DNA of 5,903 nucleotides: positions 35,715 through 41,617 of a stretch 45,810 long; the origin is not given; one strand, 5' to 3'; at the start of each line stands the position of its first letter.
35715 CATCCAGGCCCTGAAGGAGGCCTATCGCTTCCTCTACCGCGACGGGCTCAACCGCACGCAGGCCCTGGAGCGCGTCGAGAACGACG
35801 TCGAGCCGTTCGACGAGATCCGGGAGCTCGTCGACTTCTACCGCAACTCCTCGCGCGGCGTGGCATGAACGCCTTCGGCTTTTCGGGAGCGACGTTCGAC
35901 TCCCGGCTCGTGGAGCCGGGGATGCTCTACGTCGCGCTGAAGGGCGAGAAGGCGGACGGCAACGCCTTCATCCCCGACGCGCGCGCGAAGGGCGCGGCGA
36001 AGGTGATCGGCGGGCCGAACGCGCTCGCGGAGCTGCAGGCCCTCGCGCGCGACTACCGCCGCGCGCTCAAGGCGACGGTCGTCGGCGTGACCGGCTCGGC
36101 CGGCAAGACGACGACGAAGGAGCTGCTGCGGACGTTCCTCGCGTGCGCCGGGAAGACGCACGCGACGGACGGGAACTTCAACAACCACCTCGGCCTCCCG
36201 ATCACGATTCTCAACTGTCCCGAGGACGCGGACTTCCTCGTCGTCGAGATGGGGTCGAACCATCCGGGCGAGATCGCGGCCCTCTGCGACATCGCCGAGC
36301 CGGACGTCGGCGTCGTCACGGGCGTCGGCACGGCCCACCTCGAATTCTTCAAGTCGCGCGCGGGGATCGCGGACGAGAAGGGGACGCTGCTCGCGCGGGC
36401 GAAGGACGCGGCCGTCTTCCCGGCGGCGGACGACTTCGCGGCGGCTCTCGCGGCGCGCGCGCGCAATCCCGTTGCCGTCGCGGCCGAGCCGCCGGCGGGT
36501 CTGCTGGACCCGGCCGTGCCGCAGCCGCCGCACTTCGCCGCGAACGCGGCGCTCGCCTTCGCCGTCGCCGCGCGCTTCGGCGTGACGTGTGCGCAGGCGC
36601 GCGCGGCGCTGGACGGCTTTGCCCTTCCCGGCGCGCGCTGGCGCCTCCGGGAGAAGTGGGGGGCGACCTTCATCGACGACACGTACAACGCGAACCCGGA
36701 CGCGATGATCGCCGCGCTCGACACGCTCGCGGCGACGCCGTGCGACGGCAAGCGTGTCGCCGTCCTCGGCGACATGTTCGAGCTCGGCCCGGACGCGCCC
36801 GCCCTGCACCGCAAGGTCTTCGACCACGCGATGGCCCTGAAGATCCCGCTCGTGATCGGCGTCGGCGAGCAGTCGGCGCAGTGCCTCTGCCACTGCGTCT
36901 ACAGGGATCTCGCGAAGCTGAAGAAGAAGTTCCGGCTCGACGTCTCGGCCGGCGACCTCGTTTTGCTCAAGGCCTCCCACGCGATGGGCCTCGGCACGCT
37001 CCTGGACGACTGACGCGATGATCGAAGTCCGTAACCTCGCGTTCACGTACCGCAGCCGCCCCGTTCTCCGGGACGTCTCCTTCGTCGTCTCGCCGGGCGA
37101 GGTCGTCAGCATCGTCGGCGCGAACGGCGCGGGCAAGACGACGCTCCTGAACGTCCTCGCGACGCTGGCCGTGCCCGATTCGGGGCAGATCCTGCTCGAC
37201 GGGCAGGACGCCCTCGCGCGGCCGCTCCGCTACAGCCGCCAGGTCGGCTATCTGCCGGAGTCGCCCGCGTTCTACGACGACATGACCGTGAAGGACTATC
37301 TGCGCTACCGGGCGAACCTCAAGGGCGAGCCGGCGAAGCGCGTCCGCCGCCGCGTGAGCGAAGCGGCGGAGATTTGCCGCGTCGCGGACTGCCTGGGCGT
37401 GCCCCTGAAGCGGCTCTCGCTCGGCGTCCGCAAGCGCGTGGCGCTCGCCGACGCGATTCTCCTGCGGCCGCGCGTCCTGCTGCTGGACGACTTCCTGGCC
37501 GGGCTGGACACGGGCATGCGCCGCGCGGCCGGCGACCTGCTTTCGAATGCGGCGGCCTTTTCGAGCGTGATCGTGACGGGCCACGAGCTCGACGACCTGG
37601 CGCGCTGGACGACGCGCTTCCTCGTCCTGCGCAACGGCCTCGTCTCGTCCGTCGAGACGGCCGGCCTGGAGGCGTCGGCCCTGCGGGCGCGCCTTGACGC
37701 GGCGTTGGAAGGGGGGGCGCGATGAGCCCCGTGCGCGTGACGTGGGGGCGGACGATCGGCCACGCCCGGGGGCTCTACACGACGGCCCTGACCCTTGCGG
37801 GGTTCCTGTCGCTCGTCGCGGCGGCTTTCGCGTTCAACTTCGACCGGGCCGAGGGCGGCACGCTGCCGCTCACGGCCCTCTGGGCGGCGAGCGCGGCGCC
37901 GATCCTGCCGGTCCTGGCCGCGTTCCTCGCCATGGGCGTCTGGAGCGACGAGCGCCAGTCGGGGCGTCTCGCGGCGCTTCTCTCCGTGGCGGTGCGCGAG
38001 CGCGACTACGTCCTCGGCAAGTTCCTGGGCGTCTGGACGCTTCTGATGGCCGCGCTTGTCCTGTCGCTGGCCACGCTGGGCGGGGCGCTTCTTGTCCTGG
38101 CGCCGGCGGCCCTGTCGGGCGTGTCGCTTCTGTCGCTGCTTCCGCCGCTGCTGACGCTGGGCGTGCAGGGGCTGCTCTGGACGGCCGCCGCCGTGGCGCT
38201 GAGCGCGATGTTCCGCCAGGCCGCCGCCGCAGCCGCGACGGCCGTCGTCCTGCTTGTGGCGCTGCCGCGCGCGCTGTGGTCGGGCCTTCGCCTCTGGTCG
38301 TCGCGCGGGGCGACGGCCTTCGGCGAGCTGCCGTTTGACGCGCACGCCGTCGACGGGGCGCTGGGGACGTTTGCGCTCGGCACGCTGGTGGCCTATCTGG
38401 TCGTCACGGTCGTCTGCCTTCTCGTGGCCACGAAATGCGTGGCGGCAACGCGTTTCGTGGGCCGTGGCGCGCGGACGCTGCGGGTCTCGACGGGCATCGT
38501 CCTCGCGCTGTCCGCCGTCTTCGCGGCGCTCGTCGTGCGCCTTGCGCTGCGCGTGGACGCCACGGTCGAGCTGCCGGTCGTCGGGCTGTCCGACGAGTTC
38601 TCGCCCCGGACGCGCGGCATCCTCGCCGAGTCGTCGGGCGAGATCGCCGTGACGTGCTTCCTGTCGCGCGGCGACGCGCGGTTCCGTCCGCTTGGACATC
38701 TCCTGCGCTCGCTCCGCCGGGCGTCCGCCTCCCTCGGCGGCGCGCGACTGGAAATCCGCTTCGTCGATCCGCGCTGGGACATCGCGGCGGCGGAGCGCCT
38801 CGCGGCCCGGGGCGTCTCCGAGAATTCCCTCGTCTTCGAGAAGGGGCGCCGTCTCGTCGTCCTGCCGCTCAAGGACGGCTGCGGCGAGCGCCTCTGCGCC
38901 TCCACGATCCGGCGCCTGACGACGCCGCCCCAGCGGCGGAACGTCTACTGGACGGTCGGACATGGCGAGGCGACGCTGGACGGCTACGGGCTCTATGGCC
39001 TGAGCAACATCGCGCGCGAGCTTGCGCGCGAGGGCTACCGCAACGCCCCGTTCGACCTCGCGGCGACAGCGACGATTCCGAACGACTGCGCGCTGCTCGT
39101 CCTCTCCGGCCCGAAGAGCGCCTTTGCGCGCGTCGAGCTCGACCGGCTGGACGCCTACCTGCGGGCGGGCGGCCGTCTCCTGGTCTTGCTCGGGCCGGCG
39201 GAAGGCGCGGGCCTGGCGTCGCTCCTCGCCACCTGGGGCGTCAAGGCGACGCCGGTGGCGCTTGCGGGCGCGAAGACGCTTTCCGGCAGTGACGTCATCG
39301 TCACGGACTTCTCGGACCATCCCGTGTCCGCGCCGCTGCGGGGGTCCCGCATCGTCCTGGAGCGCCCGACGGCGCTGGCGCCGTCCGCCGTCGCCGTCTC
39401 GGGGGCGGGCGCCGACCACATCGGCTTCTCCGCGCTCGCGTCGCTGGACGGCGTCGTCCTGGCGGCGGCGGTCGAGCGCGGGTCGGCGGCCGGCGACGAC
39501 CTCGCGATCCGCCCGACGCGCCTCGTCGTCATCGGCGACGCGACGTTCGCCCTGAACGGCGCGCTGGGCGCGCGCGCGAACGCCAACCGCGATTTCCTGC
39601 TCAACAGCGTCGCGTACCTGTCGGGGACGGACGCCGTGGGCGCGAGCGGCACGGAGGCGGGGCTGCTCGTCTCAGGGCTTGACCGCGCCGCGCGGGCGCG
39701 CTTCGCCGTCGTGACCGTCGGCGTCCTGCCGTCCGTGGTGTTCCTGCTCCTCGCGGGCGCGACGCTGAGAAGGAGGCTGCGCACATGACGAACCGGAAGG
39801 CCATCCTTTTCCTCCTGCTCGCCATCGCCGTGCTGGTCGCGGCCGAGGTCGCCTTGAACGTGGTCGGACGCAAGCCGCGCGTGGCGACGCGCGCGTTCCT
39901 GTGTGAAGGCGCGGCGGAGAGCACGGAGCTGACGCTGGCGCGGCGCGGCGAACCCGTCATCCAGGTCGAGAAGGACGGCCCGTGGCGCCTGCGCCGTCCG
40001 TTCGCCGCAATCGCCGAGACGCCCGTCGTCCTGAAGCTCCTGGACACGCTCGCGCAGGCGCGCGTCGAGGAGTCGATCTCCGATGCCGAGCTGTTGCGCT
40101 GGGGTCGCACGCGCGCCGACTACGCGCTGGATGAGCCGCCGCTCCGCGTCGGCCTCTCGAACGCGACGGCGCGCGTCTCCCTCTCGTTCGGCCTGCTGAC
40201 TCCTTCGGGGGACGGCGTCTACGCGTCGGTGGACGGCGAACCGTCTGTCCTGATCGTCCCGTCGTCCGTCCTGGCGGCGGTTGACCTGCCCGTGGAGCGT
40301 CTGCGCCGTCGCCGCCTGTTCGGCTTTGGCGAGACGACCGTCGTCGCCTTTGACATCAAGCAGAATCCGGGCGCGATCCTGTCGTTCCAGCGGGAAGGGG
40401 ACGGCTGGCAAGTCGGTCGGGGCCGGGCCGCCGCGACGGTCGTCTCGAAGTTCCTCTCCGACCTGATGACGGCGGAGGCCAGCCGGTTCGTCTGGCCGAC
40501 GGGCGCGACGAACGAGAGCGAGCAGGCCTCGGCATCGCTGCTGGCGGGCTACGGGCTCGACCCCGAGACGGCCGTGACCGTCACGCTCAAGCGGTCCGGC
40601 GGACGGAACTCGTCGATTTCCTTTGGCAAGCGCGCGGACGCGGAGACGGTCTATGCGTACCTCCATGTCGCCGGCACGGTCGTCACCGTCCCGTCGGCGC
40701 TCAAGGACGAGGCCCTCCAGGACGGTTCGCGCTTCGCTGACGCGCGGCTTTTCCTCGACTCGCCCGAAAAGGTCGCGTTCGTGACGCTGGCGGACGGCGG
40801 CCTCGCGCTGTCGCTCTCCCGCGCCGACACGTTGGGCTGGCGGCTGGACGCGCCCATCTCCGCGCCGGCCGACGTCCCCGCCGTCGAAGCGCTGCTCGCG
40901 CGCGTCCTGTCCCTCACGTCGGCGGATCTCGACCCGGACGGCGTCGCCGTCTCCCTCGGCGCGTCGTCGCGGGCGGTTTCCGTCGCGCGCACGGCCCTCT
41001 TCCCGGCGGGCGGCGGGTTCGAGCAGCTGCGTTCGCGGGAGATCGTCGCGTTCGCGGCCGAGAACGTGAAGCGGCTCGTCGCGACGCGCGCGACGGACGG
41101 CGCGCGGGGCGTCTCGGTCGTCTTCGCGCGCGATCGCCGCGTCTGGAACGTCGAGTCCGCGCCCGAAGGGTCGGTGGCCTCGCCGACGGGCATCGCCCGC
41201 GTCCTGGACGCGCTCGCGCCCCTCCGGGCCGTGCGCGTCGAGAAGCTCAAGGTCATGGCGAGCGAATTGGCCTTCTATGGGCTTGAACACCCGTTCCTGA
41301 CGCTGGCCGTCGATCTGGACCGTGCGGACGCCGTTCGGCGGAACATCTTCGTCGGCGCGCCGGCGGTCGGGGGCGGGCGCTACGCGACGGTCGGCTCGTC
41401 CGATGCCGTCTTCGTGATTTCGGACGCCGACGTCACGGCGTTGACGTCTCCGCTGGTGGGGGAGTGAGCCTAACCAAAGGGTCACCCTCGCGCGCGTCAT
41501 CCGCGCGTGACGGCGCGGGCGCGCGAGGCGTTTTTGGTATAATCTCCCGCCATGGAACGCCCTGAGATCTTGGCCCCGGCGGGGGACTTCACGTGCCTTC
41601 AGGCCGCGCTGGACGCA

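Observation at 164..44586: Window-wide pattern: AT-rich tandem arrays with 7-8 bp period sit at intercistronic junctions and in frame inside two genes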

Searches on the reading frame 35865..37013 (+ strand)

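Call 53: search_protein_families(library=pfam, proteins=[window:35865-37013:+])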
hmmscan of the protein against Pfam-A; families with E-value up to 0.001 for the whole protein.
window:35865-37013:+ (382 aa): 3 families
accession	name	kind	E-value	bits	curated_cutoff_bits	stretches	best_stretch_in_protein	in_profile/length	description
PF08245.18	Mur_ligase_M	-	1.4e-30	107.2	24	1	75-201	1-137/200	Mur ligase middle domain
PF02875.26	Mur_ligase_C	-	1.9e-14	55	28.4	1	258-371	2-126/127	Mur ligase, glutamate ligase domain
PF01225.30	Mur_ligase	-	1.7e-06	28.7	21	1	9-53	5-54/95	Mur ligase family, catalytic domain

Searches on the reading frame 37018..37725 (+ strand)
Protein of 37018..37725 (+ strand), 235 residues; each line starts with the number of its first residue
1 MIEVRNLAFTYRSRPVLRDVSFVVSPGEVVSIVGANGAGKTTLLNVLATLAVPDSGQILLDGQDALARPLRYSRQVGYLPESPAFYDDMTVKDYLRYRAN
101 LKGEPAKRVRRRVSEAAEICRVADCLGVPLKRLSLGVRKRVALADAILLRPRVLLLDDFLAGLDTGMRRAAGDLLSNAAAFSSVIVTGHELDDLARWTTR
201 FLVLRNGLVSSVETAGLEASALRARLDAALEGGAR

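Call 53: search_protein_families(library=pfam, proteins=[window:37018-37725:+])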
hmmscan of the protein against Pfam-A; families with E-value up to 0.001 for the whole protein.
window:37018-37725:+ (235 aa): 5 families
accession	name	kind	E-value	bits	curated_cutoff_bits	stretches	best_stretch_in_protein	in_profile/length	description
PF00005.33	ABC_tran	-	1e-27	97.9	25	1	17-158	1-134/137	ABC transporter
PF13304.12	AAA_21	-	6.3e-12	46.6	27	1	30-108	2-83/304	AAA domain, putative AbiEii toxin, Type IV TA system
PF13191.12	AAA_16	-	6.7e-05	23.9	32.6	1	26-159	24-141/167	AAA ATPase domain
PF13555.12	AAA_29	-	0.00027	21.1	27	1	22-55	17-50/61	P-loop containing region of AAA domain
PF13476.12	AAA_23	-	0.00072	20.7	27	1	22-48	15-40/201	AAA domain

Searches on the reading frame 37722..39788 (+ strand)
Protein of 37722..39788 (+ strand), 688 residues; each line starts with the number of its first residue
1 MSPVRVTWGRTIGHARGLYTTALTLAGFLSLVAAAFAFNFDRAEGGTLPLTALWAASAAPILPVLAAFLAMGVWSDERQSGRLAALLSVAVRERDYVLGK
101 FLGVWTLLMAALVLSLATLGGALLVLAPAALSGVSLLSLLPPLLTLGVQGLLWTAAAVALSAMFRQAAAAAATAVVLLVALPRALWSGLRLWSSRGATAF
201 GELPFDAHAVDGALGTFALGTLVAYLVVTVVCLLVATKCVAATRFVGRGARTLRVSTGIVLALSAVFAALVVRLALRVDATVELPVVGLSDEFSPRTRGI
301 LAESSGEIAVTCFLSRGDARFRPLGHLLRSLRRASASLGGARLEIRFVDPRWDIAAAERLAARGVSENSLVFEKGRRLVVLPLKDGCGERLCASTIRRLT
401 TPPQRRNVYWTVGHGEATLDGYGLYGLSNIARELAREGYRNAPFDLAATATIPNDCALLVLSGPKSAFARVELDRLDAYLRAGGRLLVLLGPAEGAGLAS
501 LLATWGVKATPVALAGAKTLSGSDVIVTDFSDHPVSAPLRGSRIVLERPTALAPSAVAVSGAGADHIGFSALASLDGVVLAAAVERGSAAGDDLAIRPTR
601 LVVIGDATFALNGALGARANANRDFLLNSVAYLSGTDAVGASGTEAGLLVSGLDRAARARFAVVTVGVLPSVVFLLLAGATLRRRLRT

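Call 53: search_protein_families(library=pfam, proteins=[window:37722-39788:+])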
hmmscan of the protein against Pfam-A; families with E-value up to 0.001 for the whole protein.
window:37722-39788:+ (688 aa): 5 families
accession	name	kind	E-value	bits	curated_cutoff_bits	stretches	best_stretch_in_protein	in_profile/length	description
PF09822.16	ABC_transp_aux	-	3.1e-16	59.9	34.7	1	405-512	1-117/288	ABC-type uncharacterized transport system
PF12679.13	ABC2_membrane_2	-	1.1e-09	38.5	27.2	1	38-181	54-195/283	ABC-2 family transporter protein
PF12730.13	ABC2_membrane_4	-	8.4e-05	23.1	27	1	54-179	49-177/179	ABC-2 family transporter protein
PF14258.12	DUF4350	-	0.00011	22.9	30.4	1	422-621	7-174/181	Domain of unknown function (DUF4350)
PF23355.1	IFT52_GIFT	-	0.00033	20.3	27.2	1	452-491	42-81/246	IFT52 GIFT domain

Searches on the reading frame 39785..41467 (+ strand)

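Call 53: search_protein_families(library=pfam, proteins=[window:39785-41467:+])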
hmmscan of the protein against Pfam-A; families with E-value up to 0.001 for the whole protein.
window:39785-41467:+ (560 aa): 1 family
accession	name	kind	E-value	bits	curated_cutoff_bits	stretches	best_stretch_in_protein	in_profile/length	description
PF14238.11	DUF4340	-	1.2e-38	133.6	25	3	67-241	1-169/183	Domain of unknown function (DUF4340)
